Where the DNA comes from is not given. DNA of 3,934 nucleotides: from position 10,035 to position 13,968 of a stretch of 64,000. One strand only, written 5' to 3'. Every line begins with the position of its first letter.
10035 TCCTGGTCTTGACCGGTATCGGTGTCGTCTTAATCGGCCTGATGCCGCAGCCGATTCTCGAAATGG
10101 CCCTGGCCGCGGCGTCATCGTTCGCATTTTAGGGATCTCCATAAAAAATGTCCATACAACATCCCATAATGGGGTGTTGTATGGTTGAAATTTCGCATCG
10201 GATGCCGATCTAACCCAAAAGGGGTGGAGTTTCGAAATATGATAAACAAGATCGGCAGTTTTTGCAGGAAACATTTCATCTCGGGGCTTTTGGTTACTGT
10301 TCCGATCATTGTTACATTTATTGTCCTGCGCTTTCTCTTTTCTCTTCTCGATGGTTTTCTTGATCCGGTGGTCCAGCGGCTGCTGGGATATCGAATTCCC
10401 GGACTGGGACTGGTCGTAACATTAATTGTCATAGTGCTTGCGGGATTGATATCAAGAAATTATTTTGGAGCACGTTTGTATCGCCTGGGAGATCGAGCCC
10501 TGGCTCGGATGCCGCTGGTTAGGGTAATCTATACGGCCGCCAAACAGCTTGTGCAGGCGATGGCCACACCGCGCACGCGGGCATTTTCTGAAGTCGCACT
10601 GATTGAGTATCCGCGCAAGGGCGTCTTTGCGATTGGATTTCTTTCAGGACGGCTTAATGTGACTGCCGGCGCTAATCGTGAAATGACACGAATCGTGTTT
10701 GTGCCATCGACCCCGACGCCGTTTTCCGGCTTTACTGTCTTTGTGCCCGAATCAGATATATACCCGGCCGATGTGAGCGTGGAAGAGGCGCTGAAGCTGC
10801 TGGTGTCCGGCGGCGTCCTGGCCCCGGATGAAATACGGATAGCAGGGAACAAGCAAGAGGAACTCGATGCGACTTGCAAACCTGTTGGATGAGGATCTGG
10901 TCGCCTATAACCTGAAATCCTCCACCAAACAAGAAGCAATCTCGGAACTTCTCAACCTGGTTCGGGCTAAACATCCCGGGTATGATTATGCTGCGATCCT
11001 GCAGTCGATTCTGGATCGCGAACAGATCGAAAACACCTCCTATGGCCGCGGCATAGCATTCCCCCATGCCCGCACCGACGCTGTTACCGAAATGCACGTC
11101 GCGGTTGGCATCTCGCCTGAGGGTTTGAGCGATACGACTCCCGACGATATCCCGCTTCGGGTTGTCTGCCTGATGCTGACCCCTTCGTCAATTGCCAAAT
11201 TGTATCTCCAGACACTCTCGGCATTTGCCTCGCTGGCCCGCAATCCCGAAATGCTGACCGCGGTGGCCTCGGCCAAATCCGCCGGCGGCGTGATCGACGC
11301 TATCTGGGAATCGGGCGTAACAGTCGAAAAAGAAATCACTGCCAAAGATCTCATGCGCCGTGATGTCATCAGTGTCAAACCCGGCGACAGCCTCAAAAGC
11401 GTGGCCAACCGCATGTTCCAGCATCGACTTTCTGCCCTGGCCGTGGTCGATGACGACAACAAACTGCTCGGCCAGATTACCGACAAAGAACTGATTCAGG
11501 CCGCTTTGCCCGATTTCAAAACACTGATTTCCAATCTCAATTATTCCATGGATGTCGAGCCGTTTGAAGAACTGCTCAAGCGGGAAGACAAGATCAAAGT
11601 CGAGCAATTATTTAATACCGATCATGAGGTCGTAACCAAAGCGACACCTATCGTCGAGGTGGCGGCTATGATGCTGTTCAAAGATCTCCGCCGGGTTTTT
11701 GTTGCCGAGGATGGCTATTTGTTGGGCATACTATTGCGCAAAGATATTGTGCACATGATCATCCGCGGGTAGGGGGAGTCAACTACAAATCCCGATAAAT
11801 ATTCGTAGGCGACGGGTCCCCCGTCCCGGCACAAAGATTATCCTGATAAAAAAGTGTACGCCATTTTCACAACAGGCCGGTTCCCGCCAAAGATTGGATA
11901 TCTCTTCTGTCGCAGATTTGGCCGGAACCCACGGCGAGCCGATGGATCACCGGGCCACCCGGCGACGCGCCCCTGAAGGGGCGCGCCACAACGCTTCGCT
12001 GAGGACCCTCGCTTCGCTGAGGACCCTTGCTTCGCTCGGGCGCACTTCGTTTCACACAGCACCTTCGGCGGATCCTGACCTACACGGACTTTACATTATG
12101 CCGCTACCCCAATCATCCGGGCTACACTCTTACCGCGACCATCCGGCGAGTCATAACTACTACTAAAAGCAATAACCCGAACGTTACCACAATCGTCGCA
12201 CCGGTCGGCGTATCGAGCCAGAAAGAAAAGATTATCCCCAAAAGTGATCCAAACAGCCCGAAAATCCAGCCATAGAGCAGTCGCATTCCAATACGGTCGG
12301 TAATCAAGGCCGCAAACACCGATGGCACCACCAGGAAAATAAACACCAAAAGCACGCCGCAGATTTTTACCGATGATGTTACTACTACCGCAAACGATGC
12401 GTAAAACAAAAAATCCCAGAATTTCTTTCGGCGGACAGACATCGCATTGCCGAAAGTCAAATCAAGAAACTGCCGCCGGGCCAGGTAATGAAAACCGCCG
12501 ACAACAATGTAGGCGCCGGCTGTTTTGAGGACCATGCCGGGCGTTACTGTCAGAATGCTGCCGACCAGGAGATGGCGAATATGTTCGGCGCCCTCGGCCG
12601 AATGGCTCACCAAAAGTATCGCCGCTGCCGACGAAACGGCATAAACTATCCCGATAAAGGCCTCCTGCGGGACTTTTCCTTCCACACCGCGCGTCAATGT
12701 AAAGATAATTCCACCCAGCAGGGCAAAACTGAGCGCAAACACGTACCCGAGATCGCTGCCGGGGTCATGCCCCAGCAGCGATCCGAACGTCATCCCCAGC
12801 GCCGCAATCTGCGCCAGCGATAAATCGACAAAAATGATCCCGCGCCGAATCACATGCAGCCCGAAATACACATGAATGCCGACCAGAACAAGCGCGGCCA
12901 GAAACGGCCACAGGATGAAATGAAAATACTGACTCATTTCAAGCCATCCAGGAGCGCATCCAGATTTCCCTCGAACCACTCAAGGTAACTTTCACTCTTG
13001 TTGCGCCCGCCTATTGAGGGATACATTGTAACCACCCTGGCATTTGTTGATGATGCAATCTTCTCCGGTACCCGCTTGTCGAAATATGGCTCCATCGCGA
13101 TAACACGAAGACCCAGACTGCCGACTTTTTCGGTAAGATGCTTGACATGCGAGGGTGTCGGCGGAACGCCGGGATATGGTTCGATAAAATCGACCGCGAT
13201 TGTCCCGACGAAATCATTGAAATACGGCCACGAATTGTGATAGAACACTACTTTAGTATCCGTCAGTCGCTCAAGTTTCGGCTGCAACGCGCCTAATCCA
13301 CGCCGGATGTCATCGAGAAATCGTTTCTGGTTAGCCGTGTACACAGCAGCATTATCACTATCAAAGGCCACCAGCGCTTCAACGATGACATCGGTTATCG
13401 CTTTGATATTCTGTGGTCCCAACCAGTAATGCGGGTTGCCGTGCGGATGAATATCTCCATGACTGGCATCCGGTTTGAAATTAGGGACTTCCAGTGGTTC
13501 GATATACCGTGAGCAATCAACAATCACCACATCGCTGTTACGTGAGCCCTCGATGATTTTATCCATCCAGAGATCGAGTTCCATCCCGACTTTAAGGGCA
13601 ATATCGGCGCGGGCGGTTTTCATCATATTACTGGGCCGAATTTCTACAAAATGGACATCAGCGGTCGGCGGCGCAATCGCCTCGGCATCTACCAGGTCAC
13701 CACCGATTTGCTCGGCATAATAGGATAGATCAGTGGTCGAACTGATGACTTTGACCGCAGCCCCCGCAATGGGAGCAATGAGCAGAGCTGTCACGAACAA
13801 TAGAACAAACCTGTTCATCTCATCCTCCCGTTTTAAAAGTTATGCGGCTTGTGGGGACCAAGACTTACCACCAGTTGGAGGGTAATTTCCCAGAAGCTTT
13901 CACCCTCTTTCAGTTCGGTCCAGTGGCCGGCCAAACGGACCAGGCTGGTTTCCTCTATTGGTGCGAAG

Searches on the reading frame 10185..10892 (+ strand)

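Call 34: search_protein_families(library=ncbifam, proteins=[window:10185-10892:+], max_evalue=0.01)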
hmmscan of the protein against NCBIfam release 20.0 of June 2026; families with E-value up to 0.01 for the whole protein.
window:10185-10892:+ (235 aa): 1 family
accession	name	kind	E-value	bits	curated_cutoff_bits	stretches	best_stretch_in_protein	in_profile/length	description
NF008930.0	PRK12287.1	subfamily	0.0018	17.9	318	1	32-106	24-94/344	AI-2E family transporter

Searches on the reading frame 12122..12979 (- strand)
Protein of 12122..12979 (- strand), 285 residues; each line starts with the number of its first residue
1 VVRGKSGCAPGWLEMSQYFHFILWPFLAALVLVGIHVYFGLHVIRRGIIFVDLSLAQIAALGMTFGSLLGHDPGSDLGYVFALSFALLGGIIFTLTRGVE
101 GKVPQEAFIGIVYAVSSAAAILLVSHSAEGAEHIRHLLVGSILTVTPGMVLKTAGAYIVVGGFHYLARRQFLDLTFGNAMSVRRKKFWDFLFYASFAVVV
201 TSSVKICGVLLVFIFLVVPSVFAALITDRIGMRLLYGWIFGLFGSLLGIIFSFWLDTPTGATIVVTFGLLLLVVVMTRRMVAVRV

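Call 34: search_protein_families(library=ncbifam, proteins=[window:12122-12979:-], max_evalue=0.01)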
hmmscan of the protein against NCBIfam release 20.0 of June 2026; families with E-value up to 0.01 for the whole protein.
window:12122-12979:- (285 aa): 4 families
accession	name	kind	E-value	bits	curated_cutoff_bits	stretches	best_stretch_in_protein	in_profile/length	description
NF040871.1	AztB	equivalog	1.6e-19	70.6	280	1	19-266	9-253/254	zinc ABC transporter permease AztB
TIGR03770.1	anch_rpt_perm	equivalog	2.5e-16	60.2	296.8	1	37-276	32-268/270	anchored repeat-type ABC transporter permease subunit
NF040927.1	ABC_perm_SloB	subfamily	4.9e-09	36.3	460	1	14-275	4-261/271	metal ABC transporter permease subunit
NF007089.0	PRK09543.1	equivalog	3.4e-06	26.8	284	1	23-278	6-258/261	zinc ABC transporter permease subunit ZnuB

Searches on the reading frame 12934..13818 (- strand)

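Call 34: search_protein_families(library=ncbifam, proteins=[window:12934-13818:-], max_evalue=0.01)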
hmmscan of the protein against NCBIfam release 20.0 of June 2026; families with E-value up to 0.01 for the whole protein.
window:12934-13818:- (294 aa): 8 families
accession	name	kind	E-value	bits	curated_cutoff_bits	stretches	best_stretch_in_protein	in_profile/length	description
NF040870.1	AztC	equivalog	2.9e-28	99.1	350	1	24-293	1-277/277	zinc ABC transporter substrate-binding protein AztC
NF053842.1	MnTportMntCDein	equivalog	2.9e-20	72.6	400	1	20-289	4-278/281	manganese ABC transporter substrate-binding protein MntC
NF007091.2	PRK09545.1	equivalog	1.4e-19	70.4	268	1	8-270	11-291/318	zinc ABC transporter substrate-binding protein ZnuA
TIGR03772.1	anch_rpt_subst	equivalog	3.5e-19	68.8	350.45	1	124-269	311-462/486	anchored repeat ABC transporter, substrate-binding protein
NF053703.1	Mn_SBP_EfaA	exception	2.6e-15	56.4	485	1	22-293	36-309/310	Mn/Fe ABC transporter substrate-binding lipoprotein EfaA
NF033605.1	Zn_bnd_ABC_AdcA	exception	6e-14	51.9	700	1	22-266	35-290/517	zinc ABC transporter substrate-binding lipoprotein AdcA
NF047355.1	ABC_bind_Mn_Staph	exception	2.4e-12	46.8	500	1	22-291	33-306/309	manganese ABC transporter substrate-binding lipoprotein MntC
NF040928.1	ABC_lipo_SloC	subfamily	8.5e-11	41.5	525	1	22-293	28-302/304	metal ABC transporter substrate-binding lipoprotein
